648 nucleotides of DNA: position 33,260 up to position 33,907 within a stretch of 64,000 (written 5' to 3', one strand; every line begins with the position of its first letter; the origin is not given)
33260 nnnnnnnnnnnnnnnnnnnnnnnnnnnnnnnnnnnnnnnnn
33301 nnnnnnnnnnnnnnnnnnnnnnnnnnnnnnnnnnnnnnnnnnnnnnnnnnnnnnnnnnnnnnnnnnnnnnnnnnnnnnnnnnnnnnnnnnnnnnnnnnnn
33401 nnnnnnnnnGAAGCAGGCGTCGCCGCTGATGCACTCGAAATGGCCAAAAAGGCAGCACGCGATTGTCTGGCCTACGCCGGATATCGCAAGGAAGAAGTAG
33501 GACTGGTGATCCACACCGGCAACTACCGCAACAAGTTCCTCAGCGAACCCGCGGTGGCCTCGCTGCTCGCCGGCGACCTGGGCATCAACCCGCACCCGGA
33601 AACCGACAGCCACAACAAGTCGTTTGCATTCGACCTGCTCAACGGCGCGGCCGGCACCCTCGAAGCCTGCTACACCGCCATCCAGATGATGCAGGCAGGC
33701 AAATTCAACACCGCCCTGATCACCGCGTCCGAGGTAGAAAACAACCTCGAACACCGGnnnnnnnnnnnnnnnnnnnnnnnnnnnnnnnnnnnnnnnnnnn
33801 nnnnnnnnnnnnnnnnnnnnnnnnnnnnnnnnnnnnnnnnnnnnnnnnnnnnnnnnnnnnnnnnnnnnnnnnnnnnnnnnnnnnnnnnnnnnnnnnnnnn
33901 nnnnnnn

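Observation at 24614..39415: Orphan ~15 kb lipid/NRPS cluster with two FAALs, three carrier domains, one C-A-T module and no conventional release domain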

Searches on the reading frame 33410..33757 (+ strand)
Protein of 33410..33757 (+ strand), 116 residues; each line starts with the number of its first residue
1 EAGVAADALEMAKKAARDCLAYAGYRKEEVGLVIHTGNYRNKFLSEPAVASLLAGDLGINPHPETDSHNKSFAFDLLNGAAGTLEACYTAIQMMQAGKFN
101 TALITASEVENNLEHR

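Call 25: search_solved_structures(query=window:33410-33757:+, max_evalue=1, show_alignments=5)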
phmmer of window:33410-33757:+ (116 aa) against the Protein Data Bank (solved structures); distinct sequences matched with E-value up to 1: 24.
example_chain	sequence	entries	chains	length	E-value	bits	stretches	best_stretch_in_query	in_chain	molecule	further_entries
3fk5_A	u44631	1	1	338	2e-06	30.9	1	8-111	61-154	3-oxoacyl-synthase III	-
4kti_A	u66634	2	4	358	2.1e-06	30.9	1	8-111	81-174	3-oxoacyl-[ACP] synthase III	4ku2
4ktm_A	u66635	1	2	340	3.7e-06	30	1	8-111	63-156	3-oxoacyl-[ACP] synthase III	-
4ku3_A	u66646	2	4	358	4.1e-06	29.9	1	8-111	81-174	3-oxoacyl-[ACP] synthase III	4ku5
3row_A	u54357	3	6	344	6.5e-06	29.2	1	8-111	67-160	3-oxoacyl-[ACP] synthase III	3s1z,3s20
3s21_A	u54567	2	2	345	6.5e-06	29.2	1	8-111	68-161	3-oxoacyl-[ACP] synthase III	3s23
6b2s_A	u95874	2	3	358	7.2e-06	29.1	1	8-111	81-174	3-oxoacyl-[ACP] synthase III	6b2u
6b2r_A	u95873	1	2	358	7.3e-06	29.1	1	8-111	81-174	3-oxoacyl-[ACP] synthase III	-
6b2t_A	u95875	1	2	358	7.3e-06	29.1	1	8-111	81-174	3-oxoacyl-[ACP] synthase III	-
5vxf_A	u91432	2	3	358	1.6e-05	28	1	8-111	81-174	3-oxoacyl-[ACP] synthase III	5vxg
5vxh_A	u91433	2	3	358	1.7e-05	27.9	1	8-111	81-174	3-oxoacyl-[ACP] synthase III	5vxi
5vxd_A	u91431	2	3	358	2.7e-05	27.2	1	8-111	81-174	3-oxoacyl-[ACP] synthase III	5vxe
4x9k_A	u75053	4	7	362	0.0029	20.7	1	9-108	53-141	3-oxoacyl-[acyl-carrier-protein] synthase 3 protein 2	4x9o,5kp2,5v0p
4wzu_A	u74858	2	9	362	0.01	19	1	9-108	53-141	3-oxoacyl-[acyl-carrier-protein] synthase 3 protein 2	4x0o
1u6e_A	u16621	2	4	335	0.037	17.2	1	7-108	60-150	3-oxoacyl-[acyl-carrier-protein] synthase III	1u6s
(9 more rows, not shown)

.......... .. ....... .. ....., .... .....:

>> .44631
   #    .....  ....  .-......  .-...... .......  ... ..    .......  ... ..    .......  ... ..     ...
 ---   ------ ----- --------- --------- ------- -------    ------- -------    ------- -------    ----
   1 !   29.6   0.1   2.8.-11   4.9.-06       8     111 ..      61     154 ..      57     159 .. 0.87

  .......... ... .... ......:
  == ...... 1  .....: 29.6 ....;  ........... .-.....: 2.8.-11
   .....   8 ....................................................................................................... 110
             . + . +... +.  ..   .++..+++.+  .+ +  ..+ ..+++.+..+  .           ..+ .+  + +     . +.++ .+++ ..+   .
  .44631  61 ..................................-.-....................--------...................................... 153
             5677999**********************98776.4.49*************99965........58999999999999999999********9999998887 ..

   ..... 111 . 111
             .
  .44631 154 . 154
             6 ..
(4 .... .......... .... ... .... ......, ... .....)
